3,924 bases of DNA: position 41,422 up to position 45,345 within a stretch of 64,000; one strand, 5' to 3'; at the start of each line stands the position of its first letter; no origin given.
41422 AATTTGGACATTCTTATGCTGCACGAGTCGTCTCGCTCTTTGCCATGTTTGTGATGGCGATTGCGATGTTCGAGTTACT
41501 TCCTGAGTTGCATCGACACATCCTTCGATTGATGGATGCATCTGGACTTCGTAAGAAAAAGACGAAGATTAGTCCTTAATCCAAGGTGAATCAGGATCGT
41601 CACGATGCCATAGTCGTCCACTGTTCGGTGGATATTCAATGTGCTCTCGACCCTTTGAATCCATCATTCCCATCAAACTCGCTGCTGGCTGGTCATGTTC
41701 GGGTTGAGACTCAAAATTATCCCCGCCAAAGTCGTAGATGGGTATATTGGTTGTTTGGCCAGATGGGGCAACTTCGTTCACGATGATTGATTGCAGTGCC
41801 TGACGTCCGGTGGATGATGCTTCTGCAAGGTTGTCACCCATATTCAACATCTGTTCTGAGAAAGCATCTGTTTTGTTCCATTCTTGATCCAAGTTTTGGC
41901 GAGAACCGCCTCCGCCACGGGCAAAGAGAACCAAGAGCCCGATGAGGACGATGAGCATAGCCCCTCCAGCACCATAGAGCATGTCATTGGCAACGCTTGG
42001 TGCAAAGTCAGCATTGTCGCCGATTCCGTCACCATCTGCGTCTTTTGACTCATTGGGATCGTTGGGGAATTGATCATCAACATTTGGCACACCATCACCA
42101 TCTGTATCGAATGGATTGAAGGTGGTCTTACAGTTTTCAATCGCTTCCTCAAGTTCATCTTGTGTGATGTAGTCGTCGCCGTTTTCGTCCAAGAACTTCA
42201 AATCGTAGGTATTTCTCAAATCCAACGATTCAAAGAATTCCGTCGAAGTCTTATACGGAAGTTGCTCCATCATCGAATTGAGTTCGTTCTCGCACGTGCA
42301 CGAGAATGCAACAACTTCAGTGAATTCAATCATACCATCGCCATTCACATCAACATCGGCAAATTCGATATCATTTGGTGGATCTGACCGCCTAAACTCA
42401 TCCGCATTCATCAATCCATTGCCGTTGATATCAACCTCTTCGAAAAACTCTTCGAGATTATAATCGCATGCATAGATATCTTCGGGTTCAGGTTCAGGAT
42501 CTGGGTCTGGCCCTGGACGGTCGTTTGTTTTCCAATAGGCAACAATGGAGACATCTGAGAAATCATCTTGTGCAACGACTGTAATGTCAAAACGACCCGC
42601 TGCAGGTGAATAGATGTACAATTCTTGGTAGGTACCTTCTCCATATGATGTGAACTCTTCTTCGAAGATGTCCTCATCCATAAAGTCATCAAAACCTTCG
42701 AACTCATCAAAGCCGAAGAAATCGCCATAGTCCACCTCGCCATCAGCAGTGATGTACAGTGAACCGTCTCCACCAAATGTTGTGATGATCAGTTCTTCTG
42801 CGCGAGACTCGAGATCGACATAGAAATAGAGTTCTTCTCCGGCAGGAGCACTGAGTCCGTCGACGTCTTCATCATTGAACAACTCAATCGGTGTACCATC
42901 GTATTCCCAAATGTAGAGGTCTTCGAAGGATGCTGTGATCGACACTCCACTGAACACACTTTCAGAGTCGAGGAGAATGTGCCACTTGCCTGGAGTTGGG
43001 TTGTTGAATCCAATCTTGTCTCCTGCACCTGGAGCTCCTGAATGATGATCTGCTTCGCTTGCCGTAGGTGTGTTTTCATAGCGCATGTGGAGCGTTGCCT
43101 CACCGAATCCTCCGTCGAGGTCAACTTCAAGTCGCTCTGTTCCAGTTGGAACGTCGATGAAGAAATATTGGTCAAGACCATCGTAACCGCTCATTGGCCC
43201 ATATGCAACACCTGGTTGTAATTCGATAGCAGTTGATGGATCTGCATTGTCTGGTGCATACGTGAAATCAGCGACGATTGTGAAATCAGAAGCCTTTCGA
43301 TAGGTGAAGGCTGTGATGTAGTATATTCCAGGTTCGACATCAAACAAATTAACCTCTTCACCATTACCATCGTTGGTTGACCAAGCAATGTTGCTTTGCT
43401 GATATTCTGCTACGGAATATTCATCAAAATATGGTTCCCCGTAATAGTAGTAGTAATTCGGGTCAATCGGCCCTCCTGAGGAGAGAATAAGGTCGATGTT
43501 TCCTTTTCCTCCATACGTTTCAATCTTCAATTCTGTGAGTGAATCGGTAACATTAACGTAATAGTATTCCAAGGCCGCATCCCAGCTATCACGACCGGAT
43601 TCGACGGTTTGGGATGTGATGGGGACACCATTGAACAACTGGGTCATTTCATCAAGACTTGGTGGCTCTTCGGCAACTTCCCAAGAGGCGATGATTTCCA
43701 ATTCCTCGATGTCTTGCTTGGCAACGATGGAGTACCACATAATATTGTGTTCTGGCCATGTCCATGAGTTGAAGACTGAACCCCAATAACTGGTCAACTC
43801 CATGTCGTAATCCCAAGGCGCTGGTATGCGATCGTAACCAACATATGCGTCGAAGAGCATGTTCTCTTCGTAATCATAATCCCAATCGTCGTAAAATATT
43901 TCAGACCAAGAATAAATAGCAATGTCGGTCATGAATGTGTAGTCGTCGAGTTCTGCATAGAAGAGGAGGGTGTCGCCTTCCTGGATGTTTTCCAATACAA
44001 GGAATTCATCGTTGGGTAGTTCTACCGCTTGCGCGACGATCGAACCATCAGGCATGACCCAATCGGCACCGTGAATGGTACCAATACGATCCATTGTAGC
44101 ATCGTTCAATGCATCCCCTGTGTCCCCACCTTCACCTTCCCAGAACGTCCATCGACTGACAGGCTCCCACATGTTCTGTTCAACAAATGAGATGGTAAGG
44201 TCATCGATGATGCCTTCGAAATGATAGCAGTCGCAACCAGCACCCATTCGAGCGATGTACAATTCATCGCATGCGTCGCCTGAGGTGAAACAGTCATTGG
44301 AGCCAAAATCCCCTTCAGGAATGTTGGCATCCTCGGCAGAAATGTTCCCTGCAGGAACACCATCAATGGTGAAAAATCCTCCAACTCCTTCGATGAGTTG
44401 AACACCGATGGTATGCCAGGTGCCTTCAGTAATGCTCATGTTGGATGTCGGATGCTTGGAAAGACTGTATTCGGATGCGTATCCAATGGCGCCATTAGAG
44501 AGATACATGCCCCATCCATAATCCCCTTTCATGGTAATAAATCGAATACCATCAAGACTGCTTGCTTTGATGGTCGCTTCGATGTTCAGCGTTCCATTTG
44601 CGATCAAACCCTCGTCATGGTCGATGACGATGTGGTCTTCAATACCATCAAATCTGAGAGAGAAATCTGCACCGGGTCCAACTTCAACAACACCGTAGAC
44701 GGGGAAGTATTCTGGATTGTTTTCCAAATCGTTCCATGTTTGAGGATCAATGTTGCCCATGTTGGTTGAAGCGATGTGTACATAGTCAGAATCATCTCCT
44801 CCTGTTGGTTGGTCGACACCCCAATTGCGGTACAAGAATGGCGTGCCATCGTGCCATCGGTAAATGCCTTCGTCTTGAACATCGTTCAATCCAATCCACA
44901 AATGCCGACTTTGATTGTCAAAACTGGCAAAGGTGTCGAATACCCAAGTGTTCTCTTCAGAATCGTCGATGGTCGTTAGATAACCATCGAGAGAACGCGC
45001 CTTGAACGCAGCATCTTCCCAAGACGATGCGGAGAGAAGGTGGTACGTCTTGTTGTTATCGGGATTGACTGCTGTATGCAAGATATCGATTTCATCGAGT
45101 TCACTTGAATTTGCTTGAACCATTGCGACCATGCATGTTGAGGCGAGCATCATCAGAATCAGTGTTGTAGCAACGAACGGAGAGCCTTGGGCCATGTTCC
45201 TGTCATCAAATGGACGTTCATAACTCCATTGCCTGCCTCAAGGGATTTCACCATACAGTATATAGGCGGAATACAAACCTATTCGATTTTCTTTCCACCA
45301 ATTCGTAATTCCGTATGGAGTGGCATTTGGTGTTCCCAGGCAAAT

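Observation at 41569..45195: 1208-aa surface protein combining eukaryote-like adhesion domains, including a cysteine-free C-type-lectin-like domain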

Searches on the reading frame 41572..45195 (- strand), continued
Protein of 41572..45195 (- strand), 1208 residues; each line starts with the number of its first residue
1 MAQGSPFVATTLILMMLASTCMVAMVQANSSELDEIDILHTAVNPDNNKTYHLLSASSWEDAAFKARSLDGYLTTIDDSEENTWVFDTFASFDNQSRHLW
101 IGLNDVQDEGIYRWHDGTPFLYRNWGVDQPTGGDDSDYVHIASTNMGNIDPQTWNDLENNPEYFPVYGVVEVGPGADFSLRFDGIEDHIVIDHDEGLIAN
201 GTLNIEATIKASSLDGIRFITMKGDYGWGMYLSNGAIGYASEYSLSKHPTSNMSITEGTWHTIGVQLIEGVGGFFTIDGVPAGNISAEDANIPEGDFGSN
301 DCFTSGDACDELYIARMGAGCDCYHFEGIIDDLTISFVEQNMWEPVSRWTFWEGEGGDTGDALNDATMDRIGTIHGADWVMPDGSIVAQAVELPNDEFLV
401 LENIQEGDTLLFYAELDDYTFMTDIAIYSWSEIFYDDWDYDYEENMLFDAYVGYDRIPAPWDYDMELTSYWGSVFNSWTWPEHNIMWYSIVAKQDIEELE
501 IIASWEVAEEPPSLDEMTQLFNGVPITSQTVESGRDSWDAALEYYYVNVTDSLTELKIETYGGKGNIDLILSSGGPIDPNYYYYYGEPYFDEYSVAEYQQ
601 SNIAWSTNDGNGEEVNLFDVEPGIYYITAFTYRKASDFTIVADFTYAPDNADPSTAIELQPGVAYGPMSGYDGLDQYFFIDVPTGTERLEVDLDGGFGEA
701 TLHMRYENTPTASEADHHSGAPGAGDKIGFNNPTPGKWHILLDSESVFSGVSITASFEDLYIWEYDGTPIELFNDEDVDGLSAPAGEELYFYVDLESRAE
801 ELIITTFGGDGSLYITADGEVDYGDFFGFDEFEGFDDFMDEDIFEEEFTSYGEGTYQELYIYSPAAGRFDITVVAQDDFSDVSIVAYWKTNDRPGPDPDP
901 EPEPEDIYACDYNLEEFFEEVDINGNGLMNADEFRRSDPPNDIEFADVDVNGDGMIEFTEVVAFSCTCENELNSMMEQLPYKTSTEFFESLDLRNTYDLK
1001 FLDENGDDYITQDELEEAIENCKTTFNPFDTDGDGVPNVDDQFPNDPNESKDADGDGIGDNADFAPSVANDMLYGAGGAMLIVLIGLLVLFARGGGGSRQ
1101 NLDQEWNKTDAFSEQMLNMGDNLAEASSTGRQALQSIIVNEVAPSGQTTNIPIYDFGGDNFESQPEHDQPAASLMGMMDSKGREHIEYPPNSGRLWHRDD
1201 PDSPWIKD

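Call 12: search_solved_structures(query=window:41572-45195:-, max_evalue=1, show_alignments=3)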
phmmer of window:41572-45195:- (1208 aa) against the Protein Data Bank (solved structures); distinct sequences matched with E-value up to 1: 122 (the best 60 are shown).
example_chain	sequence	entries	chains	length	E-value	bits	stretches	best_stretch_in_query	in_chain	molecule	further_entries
9wyt_J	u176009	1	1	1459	1.2e-20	76.4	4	54-131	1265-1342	yolk sac IgY receptor precursor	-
7qsr_A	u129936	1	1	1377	4.8e-17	64.4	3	50-128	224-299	Secretory phospholipase A2 receptor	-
5xts_A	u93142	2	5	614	7.6e-16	60.5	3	60-131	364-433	Macrophage mannose receptor 1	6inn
5xtw_A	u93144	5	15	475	5.4e-11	44.4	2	60-132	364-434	Macrophage mannose receptor 1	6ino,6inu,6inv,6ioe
7jpt_A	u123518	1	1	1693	2.6e-09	38.8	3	45-131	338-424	Lymphocyte antigen 75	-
7jpu_A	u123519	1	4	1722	3.1e-09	38.6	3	45-131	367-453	Lymphocyte antigen 75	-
5ao5_A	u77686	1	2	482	3.5e-09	38.4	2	51-136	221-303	C-TYPE MANNOSE RECEPTOR 2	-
5ao6_A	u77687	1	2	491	3.7e-09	38.3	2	51-136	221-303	C-TYPE MANNOSE RECEPTOR 2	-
5e4k_A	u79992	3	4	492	3.7e-09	38.3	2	51-136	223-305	C-type mannose receptor 2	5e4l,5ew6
8k8h_A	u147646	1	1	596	2.8e-07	32.1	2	45-131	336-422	Lymphocyte antigen 75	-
8hbc_A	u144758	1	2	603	2.9e-07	32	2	45-131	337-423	Lymphocyte antigen 75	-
9ta0_A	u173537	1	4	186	3.9e-07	31.6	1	57-148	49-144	mosGCTL-3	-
2ox9_A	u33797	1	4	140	7.9e-07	30.6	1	51-134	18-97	Collectin placenta 1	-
4wqq_A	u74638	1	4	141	1.3e-06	29.8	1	71-147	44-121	Lectin CEL-I, N-acetyl-D-galactosamine-specific C-type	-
2kv3_A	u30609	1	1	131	1.4e-06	29.8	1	55-158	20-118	Regenerating islet-derived protein 4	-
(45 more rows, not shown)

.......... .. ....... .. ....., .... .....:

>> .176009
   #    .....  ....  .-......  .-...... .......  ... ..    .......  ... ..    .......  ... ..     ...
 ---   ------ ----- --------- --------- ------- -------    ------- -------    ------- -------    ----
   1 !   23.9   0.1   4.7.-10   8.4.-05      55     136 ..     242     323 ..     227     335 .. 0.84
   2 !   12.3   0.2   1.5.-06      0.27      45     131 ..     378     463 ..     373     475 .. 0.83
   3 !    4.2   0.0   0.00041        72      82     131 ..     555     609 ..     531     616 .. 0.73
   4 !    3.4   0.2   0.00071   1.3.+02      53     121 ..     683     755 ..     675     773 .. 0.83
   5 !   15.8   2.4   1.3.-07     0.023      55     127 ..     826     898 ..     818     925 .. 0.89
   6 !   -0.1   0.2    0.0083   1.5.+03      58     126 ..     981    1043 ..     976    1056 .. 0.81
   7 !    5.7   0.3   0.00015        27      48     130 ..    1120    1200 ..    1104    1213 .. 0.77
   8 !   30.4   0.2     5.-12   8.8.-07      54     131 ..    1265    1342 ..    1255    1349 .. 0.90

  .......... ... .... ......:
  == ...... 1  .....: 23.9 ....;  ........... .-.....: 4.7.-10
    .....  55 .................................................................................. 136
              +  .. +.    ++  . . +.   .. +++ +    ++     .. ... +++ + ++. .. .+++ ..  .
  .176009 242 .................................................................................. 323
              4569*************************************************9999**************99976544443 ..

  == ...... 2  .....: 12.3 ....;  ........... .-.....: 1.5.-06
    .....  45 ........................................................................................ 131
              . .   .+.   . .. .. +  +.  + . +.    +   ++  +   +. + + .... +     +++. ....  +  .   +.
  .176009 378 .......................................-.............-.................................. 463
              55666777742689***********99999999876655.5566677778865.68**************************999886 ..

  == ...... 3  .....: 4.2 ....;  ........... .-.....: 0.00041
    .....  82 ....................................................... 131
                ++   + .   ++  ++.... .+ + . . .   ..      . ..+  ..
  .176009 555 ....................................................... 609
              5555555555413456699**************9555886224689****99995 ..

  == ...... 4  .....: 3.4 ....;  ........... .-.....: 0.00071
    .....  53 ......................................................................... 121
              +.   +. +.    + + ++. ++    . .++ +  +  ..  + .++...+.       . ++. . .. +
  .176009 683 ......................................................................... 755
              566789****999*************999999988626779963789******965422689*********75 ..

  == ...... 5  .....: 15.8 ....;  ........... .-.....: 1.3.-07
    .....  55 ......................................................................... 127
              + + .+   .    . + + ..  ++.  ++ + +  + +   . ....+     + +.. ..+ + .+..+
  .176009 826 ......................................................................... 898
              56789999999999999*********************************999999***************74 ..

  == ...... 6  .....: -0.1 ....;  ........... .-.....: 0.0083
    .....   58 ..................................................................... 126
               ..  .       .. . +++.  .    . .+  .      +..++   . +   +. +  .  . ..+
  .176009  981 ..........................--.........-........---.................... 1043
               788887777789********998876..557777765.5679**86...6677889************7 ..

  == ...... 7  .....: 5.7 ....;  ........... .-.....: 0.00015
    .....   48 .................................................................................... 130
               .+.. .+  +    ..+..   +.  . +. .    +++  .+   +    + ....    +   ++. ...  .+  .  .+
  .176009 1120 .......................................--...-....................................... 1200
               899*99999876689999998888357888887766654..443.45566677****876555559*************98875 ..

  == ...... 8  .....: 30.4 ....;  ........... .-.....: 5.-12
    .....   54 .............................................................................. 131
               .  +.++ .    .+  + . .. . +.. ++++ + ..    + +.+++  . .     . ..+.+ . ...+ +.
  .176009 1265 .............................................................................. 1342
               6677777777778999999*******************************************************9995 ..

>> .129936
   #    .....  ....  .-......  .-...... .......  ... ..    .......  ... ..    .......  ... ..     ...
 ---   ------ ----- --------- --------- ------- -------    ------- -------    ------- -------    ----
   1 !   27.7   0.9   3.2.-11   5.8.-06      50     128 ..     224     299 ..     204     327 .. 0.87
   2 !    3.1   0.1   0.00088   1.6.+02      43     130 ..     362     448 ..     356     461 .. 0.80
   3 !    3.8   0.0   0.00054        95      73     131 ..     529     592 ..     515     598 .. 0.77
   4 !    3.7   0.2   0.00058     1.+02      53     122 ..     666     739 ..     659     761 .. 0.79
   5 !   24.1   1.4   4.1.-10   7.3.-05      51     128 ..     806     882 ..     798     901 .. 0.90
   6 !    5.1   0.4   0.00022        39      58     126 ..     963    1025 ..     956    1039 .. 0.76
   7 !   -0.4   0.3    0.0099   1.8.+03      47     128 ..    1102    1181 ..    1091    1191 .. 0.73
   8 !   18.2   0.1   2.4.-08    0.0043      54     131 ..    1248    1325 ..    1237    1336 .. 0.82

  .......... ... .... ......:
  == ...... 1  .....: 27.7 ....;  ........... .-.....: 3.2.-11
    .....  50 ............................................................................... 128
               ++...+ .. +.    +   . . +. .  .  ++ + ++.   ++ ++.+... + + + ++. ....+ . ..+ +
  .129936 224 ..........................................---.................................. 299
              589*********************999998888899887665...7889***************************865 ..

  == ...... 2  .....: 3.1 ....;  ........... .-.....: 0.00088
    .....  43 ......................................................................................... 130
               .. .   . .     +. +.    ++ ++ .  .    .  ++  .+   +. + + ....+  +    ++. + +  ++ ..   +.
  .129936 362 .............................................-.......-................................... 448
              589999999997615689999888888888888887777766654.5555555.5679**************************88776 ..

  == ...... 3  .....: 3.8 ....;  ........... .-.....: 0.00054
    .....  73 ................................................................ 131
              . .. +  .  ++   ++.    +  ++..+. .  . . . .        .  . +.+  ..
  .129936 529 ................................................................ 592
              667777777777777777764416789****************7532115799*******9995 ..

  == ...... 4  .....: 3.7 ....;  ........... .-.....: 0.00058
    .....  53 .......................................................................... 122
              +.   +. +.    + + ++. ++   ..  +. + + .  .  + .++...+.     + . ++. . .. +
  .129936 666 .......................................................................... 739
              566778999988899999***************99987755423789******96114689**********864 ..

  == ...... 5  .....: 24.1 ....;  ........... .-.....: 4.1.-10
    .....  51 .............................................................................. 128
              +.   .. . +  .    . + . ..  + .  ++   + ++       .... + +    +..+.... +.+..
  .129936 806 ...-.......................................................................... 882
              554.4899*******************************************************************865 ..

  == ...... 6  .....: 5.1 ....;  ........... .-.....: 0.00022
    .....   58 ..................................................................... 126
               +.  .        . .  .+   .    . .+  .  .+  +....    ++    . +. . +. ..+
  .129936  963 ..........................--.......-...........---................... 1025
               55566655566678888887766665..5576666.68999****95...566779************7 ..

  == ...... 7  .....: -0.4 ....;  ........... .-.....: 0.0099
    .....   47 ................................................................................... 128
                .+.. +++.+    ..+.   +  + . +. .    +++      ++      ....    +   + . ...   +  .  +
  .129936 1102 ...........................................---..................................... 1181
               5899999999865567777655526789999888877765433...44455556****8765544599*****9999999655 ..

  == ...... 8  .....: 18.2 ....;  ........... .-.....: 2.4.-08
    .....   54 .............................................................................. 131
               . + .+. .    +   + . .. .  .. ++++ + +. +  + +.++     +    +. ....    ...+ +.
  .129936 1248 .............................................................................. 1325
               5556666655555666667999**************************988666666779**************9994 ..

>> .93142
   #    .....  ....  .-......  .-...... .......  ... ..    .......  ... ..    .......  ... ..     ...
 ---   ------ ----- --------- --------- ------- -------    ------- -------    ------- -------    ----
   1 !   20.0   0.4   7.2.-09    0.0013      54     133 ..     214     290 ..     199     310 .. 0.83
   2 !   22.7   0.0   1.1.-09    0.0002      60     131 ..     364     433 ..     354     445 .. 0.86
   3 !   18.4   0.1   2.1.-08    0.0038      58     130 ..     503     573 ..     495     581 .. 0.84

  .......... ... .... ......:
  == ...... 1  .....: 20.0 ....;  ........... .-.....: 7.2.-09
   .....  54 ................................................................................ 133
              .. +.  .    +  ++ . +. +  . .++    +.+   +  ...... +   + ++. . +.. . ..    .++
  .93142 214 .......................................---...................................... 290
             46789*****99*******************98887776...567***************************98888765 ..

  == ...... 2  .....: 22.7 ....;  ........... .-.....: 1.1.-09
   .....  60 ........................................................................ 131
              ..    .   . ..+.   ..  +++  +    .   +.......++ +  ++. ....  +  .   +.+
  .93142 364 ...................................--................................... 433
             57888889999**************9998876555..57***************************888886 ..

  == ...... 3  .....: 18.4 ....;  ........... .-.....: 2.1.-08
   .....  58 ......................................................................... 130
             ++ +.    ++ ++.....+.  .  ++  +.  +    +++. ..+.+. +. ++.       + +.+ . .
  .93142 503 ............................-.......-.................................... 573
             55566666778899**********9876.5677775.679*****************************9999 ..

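Call 29: find_encoding_contigs(protein=P0070, flank=8000, max_places=2)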
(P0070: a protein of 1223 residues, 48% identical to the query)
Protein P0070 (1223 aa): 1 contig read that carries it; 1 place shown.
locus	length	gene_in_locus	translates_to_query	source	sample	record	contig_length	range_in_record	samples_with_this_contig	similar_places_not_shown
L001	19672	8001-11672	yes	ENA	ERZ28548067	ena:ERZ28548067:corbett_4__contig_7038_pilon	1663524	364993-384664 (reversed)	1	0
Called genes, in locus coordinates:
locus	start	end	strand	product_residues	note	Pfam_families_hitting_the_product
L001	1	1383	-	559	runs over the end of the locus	PF00587:tRNA-synt_2b, PF03129:HGTP_anticodon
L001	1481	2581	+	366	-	PF01266:DAO (weak), PF01494:FAD_binding_3 (faint), PF01946:Thi4 (faint), PF03486:HI0933_like (weak), PF07992:Pyr_redox_2 (weak), PF12831:FAD_oxidored (weak), PF13450:NAD_binding_8 (weak), PF22578:GGR_cat, +2 more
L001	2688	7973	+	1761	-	PF00270:DEAD, PF04851:ResIII, PF00271:Helicase_C, PF19306:WHD_Lhr, PF08494:DEAD_assoc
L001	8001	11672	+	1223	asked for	PF00059:Lectin_C, PF13385:Laminin_G_3, PF04151:PPC (weak), PF00036:EF-hand_1 (faint)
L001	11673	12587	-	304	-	PF09721:Exosortase_EpsH (weak)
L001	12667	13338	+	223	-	PF08645:PNK3P (weak)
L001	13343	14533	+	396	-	PF22641:TiaS_TCKD, PF08489:TiaS_FLD, PF23783:Zn_ribbon_TiaS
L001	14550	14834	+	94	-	-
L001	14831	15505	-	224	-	-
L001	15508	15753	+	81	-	-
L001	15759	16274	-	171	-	-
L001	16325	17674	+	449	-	PF00206:Lyase_1, PF10397:ADSL_C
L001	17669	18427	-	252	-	PF01902:Diphthami_syn_2_N, PF28410:Diphthami_syn_2_C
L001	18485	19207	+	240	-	PF10584:Proteasome_A_N, PF00227:Proteasome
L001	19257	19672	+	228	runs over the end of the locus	PF01172:SBDS_N, PF20268:SBDS_C (faint), PF09377:SBDS_domain_II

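Call 31: search_protein_families(library=pfam, proteins=[L001:11673-12587:-], max_evalue=10)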
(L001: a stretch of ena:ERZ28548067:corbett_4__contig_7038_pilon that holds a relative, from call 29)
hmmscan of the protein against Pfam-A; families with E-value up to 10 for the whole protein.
L001:11673-12587:- (304 aa): 0 families

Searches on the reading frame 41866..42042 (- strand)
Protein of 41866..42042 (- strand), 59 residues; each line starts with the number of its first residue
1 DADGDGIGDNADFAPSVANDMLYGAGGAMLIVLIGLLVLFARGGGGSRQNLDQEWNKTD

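Call 72: search_protein_families(library=ncbifam, proteins=[window:41866-42042:-], max_evalue=10)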
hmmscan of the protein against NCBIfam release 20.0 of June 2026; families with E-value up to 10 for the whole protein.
seq(59 aa): 0 families
